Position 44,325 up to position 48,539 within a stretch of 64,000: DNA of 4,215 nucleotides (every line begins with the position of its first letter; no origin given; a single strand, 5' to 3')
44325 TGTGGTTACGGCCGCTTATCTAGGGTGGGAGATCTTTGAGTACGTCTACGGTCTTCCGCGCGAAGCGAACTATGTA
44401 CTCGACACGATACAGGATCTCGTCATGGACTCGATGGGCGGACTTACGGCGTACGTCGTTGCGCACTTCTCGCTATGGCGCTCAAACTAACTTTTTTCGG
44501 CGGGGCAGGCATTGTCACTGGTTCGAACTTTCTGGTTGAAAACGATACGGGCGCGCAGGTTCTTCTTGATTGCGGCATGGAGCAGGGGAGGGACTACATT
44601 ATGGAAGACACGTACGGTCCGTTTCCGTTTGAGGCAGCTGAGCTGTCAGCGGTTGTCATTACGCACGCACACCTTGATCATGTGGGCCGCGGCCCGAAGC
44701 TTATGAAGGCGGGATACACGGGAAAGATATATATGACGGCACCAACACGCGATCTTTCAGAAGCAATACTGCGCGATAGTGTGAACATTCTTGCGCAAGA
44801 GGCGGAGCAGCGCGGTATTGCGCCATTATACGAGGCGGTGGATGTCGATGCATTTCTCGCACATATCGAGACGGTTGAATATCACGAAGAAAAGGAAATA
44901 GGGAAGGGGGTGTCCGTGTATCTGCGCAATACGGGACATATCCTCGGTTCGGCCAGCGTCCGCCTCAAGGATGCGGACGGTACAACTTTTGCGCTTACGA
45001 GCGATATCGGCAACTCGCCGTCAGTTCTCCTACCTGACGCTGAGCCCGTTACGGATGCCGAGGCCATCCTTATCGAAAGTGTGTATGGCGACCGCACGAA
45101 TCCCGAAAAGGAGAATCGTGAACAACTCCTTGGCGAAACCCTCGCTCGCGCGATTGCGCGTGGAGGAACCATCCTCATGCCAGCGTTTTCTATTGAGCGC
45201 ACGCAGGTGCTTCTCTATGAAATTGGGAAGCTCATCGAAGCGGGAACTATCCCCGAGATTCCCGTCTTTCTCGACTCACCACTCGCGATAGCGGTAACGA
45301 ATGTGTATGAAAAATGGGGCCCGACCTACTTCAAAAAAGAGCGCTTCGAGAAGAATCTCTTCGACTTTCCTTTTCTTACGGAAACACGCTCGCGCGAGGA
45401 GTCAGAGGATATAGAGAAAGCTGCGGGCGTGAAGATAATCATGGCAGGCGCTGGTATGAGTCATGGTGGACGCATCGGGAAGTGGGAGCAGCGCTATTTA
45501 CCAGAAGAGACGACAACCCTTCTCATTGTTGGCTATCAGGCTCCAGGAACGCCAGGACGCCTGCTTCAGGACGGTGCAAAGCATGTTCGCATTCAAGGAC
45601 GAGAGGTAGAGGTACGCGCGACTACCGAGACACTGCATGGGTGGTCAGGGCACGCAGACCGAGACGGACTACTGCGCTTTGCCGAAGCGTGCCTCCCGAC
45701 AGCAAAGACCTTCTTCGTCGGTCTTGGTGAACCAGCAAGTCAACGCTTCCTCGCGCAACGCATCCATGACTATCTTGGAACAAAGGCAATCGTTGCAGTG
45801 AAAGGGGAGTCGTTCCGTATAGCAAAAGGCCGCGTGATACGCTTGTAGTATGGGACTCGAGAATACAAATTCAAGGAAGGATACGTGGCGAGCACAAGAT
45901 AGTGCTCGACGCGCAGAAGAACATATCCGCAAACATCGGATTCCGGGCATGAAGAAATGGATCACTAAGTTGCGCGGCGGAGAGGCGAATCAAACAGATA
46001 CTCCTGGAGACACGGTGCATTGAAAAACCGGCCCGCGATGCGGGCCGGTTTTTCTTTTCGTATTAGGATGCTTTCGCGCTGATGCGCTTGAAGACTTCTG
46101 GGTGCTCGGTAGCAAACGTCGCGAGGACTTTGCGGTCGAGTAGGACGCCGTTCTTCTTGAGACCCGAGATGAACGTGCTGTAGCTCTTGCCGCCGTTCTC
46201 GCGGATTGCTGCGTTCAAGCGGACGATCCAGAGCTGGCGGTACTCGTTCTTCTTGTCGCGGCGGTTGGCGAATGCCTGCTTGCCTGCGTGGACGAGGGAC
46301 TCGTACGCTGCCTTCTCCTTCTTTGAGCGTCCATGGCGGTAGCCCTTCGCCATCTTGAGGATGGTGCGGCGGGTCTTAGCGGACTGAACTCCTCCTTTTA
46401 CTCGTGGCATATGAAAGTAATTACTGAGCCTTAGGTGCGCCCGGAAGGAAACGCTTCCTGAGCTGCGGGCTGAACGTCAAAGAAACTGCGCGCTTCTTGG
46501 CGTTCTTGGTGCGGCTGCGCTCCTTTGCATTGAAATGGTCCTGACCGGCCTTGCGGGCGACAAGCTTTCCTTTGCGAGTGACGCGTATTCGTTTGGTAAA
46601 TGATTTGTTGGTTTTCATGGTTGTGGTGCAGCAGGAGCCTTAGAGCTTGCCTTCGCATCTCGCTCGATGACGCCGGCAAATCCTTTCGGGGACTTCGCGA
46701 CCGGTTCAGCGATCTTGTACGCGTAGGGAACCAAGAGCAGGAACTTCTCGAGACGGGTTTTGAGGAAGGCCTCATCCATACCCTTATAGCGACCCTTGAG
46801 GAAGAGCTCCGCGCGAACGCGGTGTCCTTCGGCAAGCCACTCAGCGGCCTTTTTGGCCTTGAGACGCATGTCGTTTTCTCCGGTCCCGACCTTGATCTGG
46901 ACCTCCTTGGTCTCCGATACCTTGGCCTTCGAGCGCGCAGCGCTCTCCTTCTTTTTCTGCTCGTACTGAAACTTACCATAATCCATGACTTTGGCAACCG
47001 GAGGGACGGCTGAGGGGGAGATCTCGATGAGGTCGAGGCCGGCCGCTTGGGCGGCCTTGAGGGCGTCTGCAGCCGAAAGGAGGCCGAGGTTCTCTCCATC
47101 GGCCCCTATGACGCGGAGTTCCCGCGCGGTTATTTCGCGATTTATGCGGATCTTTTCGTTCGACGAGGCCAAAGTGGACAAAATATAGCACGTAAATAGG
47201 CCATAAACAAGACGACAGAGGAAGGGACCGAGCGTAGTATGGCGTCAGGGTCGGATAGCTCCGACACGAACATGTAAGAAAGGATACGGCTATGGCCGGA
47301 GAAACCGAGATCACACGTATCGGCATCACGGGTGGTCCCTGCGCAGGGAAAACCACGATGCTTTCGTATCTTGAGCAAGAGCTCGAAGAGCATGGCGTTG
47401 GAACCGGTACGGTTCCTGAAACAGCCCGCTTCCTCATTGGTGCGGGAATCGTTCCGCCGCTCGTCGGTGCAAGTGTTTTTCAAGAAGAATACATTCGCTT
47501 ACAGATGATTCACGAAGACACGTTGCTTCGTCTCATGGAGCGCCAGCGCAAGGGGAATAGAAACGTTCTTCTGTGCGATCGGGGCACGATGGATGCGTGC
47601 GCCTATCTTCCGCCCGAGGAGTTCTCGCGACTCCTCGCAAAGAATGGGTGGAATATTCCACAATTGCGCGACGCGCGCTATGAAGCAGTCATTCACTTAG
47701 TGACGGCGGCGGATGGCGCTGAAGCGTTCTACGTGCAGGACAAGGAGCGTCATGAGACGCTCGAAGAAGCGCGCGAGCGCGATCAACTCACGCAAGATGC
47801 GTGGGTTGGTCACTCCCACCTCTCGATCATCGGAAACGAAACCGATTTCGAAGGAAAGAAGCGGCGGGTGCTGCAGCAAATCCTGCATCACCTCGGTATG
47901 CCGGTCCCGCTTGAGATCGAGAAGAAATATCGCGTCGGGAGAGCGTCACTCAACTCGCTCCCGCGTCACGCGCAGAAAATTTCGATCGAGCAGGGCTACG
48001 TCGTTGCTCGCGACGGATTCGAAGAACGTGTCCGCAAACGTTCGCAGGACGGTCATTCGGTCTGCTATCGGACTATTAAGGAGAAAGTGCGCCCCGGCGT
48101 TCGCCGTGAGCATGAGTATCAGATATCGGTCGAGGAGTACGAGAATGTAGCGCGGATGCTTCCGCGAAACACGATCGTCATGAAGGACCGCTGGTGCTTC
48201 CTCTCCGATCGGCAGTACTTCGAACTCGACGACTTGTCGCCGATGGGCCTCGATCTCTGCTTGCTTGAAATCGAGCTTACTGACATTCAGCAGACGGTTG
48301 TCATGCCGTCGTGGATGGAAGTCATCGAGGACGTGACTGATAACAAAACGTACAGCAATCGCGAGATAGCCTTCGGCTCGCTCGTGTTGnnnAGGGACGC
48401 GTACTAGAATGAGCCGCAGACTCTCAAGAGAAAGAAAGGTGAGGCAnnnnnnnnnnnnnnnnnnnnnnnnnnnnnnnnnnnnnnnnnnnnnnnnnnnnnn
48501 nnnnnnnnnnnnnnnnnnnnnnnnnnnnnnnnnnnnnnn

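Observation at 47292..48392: Fusion of an AAA_28/NadR-like P-loop kinase domain with a CYTH triphosphate-tunnel domain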

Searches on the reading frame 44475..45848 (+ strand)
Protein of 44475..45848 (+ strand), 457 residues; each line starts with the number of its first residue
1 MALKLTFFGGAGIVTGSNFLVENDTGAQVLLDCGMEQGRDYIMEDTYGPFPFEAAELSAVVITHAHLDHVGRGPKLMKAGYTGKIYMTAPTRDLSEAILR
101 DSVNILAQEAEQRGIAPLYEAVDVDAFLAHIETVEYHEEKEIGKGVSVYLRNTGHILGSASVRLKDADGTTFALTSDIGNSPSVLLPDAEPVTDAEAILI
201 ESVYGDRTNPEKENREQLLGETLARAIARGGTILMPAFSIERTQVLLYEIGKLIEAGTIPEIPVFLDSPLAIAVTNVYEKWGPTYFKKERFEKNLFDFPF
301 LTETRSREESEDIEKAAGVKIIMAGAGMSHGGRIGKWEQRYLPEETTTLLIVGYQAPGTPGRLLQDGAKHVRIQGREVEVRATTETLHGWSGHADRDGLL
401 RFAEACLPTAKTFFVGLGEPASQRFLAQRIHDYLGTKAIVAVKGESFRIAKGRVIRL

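Call 3: search_protein_families(library=pfam, proteins=[window:44475-45848:+], max_evalue=0.01)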
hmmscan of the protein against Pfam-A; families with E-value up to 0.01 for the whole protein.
window:44475-45848:+ (457 aa): 6 families
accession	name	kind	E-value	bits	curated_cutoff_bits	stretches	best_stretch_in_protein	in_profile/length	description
PF10996.14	Beta-Casp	-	6.5e-26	91.7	27.7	1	243-363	1-119/120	Beta-Casp domain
PF00753.33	Lactamase_B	-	4.1e-10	40.3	22.7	1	16-94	6-81/196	Metallo-beta-lactamase superfamily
PF16661.11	Lactamase_B_6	-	6.2e-09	35.9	27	1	21-164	2-149/193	Metallo-beta-lactamase superfamily domain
PF07521.17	RMMBL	-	1.2e-08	35.3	21.6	1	378-440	2-62/63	Zn-dependent metallo-hydrolase RNA specificity domain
PF12706.13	Lactamase_B_2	-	1.9e-05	24.8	27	1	29-142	3-116/200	Beta-lactamase superfamily domain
PF23023.1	Anti-Pycsar_Apyc1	-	0.0028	17.6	50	1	18-164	22-155/250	Anti-Pycsar protein Apyc1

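Call 4: search_protein_families(library=ncbifam, proteins=[window:44475-45848:+], max_evalue=0.01)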
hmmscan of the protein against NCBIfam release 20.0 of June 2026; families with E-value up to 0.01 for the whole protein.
window:44475-45848:+ (457 aa): 20 families
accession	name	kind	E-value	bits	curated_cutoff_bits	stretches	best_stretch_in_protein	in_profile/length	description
NF045584.1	cas14_MBL_CASP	equivalog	1.1e-97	327.8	800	1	3-431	1-425/612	type VII CRISPR-associated protein Cas14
TIGR03675.1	arCOG00543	equivalog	2.2e-83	280.6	580.2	1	3-449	175-630/631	beta-CASP ribonuclease aCPSF1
TIGR04122.1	Xnuc_lig_assoc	equivalog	7.9e-09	34.8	325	1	130-255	63-187/326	ligase-associated DNA damage response exonuclease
NF033105.1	bla_subclass_B3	equivalog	7.3e-06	25.5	240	1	17-169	24-160/257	subclass B3 metallo-beta-lactamase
NF012229.1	bla_class_B_core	domain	1.6e-05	25.1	100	1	8-97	7-90/139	metallo-beta-lactamase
NF040469.1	blaEFM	exception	2e-05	23.8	610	1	17-135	71-180/302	EFM family subclass B3 metallo-beta-lactamase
NF040468.1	blaECM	exception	0.00029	20.2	640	1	17-136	72-182/303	ECM family subclass B3 metallo-beta-lactamase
NF040644.1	blaPAM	exception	0.00038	19.7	615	1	13-76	54-115/287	PAM family subclass B3 metallo-beta-lactamase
NF000439.2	blaAIM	exception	0.00063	19.4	675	1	12-107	54-146/303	AIM family subclass B3 metallo-beta-lactamase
NF000427.2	blaCAU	exception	0.00081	18.7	500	1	17-90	27-98/262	CAU/MBL1b family subclass B3 metallo-beta-lactamase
NF041851.1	cyc_nuc_deg_phdiest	equivalog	0.00093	18.6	400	1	4-209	2-191/253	cyclic nucleotide-degrading phosphodiesterase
NF002553.0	PRK02113.1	equivalog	0.0013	18.2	386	1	18-89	37-99/252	MBL fold metallo-hydrolase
NF000438.2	blaPOM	exception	0.0013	18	610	1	17-80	58-119/286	POM family subclass B3 metallo-beta-lactamase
NF000469.2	CAR_gen_B3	exception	0.0021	17.1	500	1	12-91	70-146/311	CAR family subclass B3 metallo-beta-lactamase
NF033106.1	blaL1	exception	0.0027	16.7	560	1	19-76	62-117/290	L1 family subclass B3 metallo-beta-lactamase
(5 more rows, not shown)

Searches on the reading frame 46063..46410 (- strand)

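Call 79: search_protein_families(library=pfam, proteins=[window:46063-46410:-], max_evalue=0.001)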
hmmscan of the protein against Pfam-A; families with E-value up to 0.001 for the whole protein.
window:46063-46410:- (115 aa): 1 family
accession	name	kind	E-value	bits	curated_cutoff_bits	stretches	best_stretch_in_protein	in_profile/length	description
PF00453.23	Ribosomal_L20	-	1.9e-32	112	30.8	1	3-110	1-107/107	Ribosomal protein L20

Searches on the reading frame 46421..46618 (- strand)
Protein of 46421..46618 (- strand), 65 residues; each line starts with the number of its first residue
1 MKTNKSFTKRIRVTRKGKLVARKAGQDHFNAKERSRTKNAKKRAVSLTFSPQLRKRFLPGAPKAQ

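Call 79: search_protein_families(library=pfam, proteins=[window:46421-46618:-], max_evalue=0.001)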
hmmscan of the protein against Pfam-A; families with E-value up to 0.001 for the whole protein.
window:46421-46618:- (65 aa): 1 family
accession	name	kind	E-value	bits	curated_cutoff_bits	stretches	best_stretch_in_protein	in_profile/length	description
PF01632.24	Ribosomal_L35p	-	2.8e-07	31.3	28.9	1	1-45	3-48/61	Ribosomal protein L35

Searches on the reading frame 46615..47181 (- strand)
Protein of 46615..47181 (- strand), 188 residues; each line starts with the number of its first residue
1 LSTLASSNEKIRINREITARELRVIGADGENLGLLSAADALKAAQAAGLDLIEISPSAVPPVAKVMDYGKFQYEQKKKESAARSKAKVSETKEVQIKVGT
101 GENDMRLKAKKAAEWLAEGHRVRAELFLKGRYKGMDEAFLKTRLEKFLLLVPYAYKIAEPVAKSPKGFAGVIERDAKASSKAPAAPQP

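Call 3: search_protein_families(library=pfam, proteins=[window:46615-47181:-], max_evalue=0.01)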
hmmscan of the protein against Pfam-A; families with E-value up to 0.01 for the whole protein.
window:46615-47181:- (188 aa): 2 families
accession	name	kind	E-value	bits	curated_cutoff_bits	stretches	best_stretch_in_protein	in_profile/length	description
PF05198.21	IF3_N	-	6.6e-30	103.5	26.9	1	13-81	1-69/70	Translation initiation factor IF-3, N-terminal domain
PF00707.27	IF3_C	-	8.3e-10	38.9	34.8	1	90-136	2-48/86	Translation initiation factor IF-3, C-terminal domain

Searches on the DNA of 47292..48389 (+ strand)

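Call 42: search_rna_families(sources=[L021, L025, L044, L054, L065, L073, L079, L027, L031, L046], threshold=gathering)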
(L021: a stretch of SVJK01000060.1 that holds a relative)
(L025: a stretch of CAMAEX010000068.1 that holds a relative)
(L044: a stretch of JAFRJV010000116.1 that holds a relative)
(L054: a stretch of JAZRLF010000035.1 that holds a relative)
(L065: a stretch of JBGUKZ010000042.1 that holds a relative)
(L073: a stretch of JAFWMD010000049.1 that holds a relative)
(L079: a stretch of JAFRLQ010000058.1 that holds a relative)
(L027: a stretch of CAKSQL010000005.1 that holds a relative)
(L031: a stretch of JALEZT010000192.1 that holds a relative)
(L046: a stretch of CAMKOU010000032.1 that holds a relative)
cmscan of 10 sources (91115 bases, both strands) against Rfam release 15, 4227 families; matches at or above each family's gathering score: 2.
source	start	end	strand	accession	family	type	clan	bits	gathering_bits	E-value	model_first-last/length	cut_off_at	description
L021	7806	8010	+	RF00010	RNaseP_bact_a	Gene; ribozyme;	CL00002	156.4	100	2.5e-48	1-208/367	3'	Bacterial RNase P class A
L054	5808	5976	-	RF01699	Clostridiales-1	Gene; sRNA;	-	121.2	48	5.8e-27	1-166/166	no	Clostridiales-1 RNA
